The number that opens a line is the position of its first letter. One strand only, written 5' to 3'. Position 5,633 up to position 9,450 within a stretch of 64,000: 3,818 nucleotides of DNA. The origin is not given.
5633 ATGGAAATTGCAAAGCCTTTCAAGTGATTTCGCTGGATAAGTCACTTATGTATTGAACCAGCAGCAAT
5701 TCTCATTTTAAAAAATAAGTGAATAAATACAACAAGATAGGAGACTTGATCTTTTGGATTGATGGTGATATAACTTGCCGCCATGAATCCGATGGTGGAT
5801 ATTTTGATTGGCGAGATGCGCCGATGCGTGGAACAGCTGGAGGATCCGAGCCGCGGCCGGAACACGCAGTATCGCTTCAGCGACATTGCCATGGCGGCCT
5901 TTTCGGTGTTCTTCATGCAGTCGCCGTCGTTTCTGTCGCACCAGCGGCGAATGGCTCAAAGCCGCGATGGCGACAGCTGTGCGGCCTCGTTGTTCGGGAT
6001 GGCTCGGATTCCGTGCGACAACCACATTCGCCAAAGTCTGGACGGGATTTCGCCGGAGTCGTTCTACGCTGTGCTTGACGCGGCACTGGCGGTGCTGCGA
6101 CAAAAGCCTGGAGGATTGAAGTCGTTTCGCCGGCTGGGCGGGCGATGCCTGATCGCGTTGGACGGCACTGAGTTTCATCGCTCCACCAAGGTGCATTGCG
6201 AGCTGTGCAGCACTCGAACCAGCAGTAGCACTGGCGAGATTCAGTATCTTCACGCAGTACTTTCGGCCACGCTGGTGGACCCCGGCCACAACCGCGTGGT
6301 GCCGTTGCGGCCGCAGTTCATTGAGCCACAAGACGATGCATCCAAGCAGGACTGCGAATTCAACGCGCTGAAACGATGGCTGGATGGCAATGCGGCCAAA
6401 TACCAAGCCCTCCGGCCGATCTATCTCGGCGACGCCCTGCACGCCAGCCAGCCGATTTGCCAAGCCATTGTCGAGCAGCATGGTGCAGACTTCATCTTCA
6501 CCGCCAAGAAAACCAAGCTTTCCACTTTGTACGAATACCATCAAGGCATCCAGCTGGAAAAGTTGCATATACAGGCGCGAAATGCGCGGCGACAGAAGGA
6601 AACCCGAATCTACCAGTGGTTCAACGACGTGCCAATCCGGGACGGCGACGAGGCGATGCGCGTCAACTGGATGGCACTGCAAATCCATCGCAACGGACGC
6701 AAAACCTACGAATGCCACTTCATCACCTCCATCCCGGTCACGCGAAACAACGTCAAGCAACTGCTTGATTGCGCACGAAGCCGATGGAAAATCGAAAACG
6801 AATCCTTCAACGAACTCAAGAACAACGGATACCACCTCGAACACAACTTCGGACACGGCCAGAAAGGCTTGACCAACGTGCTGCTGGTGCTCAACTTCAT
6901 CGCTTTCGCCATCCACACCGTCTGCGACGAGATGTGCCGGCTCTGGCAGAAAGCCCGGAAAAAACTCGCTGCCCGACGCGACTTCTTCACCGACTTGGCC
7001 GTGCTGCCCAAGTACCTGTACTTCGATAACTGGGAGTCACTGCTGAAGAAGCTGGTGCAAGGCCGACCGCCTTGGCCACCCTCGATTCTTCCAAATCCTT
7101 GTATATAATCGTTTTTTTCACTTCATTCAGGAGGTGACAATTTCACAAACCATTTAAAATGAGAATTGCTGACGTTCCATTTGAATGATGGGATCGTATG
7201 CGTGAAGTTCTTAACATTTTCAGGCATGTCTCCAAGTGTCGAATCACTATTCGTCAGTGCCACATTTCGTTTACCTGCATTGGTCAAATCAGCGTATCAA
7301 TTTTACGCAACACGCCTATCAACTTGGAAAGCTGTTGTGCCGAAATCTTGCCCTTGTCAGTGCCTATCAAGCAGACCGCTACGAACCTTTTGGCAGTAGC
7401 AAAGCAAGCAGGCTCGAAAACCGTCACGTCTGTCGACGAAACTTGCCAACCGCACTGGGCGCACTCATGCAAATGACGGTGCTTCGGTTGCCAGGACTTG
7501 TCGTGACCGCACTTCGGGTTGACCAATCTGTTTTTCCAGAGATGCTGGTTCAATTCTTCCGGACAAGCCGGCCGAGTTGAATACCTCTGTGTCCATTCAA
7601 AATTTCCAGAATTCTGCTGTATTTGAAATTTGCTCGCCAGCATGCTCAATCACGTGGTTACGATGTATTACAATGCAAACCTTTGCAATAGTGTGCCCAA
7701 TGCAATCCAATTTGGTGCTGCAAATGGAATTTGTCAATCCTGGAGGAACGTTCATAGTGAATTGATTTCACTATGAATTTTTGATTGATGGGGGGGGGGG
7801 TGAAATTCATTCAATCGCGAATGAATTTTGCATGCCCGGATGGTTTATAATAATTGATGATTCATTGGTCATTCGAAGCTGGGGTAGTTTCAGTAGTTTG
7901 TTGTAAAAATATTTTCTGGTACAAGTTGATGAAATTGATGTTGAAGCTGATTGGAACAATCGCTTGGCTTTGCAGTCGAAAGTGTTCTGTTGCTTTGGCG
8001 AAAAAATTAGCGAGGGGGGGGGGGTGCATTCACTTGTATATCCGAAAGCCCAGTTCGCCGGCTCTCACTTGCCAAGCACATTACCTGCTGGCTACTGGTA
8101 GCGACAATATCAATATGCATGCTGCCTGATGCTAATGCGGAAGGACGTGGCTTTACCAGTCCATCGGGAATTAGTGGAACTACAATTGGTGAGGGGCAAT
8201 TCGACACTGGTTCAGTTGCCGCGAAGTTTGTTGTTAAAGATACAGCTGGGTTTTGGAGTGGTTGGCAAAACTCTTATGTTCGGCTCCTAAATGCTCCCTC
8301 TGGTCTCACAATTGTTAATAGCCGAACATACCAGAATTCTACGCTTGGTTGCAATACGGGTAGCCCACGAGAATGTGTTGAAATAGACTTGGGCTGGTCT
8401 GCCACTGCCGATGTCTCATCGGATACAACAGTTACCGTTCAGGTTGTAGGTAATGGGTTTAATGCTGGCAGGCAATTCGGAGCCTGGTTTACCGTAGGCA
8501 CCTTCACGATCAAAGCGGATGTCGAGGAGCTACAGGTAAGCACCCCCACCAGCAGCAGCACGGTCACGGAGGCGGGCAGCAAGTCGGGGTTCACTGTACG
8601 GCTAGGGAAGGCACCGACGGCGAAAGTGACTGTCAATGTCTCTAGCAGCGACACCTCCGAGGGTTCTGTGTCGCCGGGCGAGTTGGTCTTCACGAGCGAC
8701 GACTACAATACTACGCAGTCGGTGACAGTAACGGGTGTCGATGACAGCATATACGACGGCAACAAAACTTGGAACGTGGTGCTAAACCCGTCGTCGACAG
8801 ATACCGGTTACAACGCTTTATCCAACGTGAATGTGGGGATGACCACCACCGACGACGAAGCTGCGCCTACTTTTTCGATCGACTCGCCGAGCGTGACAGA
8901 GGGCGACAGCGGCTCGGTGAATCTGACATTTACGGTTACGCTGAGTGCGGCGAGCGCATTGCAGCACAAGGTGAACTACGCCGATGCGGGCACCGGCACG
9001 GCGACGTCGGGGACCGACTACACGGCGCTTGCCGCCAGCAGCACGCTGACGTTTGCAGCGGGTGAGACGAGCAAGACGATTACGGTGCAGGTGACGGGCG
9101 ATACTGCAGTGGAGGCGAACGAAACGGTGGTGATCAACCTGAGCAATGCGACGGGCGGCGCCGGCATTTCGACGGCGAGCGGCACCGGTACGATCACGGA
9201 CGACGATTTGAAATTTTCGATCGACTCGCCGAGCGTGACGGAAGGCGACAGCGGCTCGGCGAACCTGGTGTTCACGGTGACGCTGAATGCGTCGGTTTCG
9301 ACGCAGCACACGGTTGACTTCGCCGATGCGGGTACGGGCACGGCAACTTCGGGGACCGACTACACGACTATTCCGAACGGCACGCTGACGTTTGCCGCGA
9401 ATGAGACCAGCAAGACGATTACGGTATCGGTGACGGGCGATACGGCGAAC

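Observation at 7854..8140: Giant gene 1: a G11 tract sits between the only ATG-initiated leader frame and the signal peptide, and the gene is one G away from being in frame (predicted phase-OFF)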

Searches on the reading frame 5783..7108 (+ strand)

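Call 10: search_protein_families(library=pfam, proteins=[window:5783-7108:+])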
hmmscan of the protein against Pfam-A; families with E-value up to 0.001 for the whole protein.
window:5783-7108:+ (441 aa): 1 family
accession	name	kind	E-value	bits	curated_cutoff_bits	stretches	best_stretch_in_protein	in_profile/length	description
PF01609.27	DDE_Tnp_1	-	1.6e-07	31.7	23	1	195-371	64-195/200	Transposase DDE domain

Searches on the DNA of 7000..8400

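Call 9: search_rna_families(source=window, start=7000, end=8400, threshold=evalue, max_evalue=1)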
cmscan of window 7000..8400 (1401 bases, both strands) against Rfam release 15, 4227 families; matches with E-value up to 1: 0.
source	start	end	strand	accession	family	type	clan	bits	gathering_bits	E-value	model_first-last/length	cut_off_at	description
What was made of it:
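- On Known RNA family (Rfam): No Rfam match at E <= 1 in 7000-8400 (call 9).
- Tried and rejected: There is no Rfam match in 7000-8400 (call 9).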

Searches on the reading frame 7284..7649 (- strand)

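Call 10: search_protein_families(library=pfam, proteins=[window:7284-7649:-])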
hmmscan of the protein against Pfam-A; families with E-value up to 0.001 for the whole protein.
window:7284-7649:- (121 aa): 1 family
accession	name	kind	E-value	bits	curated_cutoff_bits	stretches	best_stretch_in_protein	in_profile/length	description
PF12760.12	Zn_ribbon_IS1595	-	3.1e-05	24.3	25.4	1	28-68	5-45/46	Transposase zinc-ribbon domain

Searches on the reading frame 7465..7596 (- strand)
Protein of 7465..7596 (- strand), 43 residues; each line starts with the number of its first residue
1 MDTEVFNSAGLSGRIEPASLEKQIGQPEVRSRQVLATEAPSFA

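Call 67: find_encoding_contigs(protein=window:7465-7596:-, flank=3000, max_places=10)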
Protein window:7465-7596:- (43 aa): 1 contig read that carries it; 1 place shown.
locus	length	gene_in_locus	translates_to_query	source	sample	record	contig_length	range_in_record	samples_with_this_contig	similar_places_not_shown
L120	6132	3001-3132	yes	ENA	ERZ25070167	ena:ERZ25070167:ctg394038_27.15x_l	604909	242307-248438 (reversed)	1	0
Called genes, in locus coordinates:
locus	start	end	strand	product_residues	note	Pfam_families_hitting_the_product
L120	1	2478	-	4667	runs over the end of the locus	PF03160:Calx-beta, PF00018:SH3_1 (faint), PF03160:Calx-beta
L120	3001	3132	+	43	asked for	-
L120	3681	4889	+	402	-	-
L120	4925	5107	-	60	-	-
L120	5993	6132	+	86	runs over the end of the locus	-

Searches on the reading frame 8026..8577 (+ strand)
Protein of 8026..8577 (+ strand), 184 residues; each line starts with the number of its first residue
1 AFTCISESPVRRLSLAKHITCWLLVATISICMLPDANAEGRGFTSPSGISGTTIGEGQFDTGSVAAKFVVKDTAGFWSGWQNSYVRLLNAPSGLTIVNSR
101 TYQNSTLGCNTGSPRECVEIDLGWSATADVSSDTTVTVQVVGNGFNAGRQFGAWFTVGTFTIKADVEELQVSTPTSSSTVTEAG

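Call 40: search_protein_representatives(protein=window:8026-8577:+)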
Query: 184 residues. Proteins with E-value up to 0.001 (for the whole library): 8; up to 1e-10: 6; up to 1e-30: 2. The best 8 are listed.
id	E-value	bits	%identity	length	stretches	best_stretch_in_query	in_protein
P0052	2.1e-53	197.0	62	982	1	3-184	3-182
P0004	1.4e-51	191.1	61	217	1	4-182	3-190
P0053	1.1e-27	113.3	47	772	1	7-184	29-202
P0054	2.3e-17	79.6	28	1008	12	47-110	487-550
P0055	1.2e-15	74.0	69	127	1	123-184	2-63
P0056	5.4e-14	68.7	49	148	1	3-144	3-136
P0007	1.2e-05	41.5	41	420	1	71-184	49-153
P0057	3.1e-04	36.9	26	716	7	55-88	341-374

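Call 42: find_encoding_contigs(protein=P0053, flank=3000, max_places=4)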
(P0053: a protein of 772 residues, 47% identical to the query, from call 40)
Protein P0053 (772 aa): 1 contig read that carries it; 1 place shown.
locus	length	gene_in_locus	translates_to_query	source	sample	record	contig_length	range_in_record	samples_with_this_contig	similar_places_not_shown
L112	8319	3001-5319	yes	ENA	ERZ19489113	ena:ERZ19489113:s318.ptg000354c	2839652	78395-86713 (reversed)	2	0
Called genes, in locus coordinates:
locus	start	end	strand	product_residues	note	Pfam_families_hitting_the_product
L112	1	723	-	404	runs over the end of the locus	PF00438:S-AdoMet_synt_N, PF02772:S-AdoMet_synt_M, PF02773:S-AdoMet_synt_C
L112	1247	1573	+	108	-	-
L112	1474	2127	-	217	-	PF13384:HTH_23, PF13936:HTH_38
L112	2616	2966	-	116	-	-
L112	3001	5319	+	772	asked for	PF03160:Calx-beta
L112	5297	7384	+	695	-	PF05345:He_PIG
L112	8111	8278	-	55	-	-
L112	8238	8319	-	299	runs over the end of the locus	-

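Call 43: find_encoding_contigs(protein=P0052, flank=3000, max_places=4)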
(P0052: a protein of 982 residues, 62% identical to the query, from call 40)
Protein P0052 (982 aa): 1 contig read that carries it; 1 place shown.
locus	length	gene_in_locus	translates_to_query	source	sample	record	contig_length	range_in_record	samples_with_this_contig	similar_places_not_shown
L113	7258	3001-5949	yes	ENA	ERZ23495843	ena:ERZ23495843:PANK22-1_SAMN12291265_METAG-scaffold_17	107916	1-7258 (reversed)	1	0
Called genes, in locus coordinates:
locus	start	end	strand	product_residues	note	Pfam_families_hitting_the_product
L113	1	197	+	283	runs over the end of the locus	PF02649:GCHY-1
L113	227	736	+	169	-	PF19742:DUF6231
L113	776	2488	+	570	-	PF00587:tRNA-synt_2b, PF04073:tRNA_edit, PF03129:HGTP_anticodon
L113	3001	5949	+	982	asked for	PF03160:Calx-beta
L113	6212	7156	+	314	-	PF12760:Zn_ribbon_IS1595, PF12762:DDE_Tnp_IS1595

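Call 44: find_encoding_contigs(protein=P0056, flank=3000, max_places=4)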
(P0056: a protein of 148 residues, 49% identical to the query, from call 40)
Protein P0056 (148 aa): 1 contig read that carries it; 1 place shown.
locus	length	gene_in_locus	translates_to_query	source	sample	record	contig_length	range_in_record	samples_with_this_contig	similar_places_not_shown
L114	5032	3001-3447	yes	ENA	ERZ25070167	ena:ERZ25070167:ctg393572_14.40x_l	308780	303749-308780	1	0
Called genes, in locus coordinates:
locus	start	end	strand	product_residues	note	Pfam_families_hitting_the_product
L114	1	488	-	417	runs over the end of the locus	PF01266:DAO, PF07992:Pyr_redox_2 (faint)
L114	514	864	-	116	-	PF01042:Ribonuc_L-PSP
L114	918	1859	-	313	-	PF00487:FA_desaturase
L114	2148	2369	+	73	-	-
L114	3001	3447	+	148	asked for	-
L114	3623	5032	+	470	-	?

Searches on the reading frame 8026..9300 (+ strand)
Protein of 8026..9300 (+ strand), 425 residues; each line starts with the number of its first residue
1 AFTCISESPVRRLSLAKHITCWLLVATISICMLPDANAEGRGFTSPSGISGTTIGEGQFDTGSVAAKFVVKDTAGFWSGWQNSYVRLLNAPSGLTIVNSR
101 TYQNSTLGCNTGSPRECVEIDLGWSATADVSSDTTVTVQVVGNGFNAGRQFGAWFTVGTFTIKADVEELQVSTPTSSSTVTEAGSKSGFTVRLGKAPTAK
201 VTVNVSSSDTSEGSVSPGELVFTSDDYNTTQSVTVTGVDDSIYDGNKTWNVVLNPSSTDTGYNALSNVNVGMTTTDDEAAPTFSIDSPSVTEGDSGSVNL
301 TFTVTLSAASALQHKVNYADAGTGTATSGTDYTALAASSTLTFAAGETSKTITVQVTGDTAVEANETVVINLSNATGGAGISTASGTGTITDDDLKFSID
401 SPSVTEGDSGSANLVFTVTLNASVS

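Call 10: search_protein_families(library=pfam, proteins=[window:8026-9300:+])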
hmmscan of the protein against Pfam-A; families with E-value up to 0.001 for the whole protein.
window:8026-9300:+ (425 aa): 1 family
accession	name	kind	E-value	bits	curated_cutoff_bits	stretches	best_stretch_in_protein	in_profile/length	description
PF03160.20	Calx-beta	-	4.4e-17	62.6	27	1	277-394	2-119/119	Calx-beta domain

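Call 32: search_protein_families(library=ncbifam, max_evalue=1, proteins=[window:8026-9300:+])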
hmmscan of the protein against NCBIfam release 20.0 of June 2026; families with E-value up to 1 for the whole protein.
window:8026-9300:+ (425 aa): 2 families
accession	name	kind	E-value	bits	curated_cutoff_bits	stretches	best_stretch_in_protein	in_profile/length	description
TIGR00845.1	caca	equivalog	8.6e-08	30.4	679.85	1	309-378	423-489/921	sodium/calcium exchanger 1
NF041438.1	SepM_fam_S16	equivalog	0.00075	18.6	200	1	304-420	131-239/340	SepM family pheromone-processing serine protease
